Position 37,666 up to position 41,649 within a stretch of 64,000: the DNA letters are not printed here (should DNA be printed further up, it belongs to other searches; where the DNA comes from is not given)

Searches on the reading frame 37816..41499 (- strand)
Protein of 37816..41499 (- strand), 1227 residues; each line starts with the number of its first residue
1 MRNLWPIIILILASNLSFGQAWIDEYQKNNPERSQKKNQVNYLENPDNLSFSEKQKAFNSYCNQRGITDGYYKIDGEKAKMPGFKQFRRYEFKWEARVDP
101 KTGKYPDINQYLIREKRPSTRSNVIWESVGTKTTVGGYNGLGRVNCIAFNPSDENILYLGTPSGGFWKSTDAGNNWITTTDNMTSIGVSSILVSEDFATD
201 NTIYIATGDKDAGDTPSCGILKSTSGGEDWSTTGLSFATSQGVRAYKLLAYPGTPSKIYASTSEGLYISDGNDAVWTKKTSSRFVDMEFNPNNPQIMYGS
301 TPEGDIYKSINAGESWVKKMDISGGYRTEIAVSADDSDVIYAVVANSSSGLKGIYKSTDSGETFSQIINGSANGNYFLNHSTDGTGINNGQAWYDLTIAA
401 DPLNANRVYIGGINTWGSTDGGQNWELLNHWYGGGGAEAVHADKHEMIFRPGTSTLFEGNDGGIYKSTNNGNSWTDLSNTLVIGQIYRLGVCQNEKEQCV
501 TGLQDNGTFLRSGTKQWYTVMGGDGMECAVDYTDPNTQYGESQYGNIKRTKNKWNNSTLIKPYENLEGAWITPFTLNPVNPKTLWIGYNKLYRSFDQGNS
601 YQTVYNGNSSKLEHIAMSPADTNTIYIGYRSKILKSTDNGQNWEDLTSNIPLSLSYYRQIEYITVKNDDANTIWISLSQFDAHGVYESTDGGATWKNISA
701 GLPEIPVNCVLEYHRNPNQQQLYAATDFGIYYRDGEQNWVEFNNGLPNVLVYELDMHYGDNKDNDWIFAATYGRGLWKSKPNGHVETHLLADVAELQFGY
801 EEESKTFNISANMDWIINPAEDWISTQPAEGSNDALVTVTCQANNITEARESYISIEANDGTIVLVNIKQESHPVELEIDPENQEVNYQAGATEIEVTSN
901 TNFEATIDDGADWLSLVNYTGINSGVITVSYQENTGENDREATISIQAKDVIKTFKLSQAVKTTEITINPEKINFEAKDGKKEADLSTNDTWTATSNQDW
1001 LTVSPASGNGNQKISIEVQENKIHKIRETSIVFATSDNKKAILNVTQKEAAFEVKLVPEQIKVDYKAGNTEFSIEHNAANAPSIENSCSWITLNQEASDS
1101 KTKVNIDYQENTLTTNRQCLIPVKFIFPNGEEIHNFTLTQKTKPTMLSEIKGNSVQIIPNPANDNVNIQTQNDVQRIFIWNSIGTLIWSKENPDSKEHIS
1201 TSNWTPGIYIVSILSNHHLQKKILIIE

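Call 5: search_protein_families(library=pfam, proteins=[window:37816-41499:-], max_evalue=0.01)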
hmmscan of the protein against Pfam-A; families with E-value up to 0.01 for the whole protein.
window:37816-41499:- (1227 aa): 3 families
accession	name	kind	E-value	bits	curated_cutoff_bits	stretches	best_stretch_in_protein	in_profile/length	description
PF13004.13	BACON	-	1.5e-27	95.8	25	3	991-1048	2-61/61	Putative binding domain, N-terminal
PF19190.6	BACON_2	-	3.6e-26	91.3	25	3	965-1048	1-92/94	Viral BACON domain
PF18962.6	Por_Secre_tail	-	2.6e-10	40.9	27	1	1157-1225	1-75/75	Secretion system C-terminal sorting domain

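Call 6: search_protein_families(library=ncbifam, proteins=[window:37816-41499:-], max_evalue=0.01)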
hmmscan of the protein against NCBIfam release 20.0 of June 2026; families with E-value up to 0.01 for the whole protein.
window:37816-41499:- (1227 aa): 2 families
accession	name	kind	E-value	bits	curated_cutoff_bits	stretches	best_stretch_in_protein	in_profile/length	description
NF045728.1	glycosyl_F510_1955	equivalog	1.9e-36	125.6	175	4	201-346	105-240/246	F510_1955 family glycosylhydrolase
TIGR04183.1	Por_Secre_tail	domain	4.9e-07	29.6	23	1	1157-1225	1-71/72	T9SS type A sorting domain-containing protein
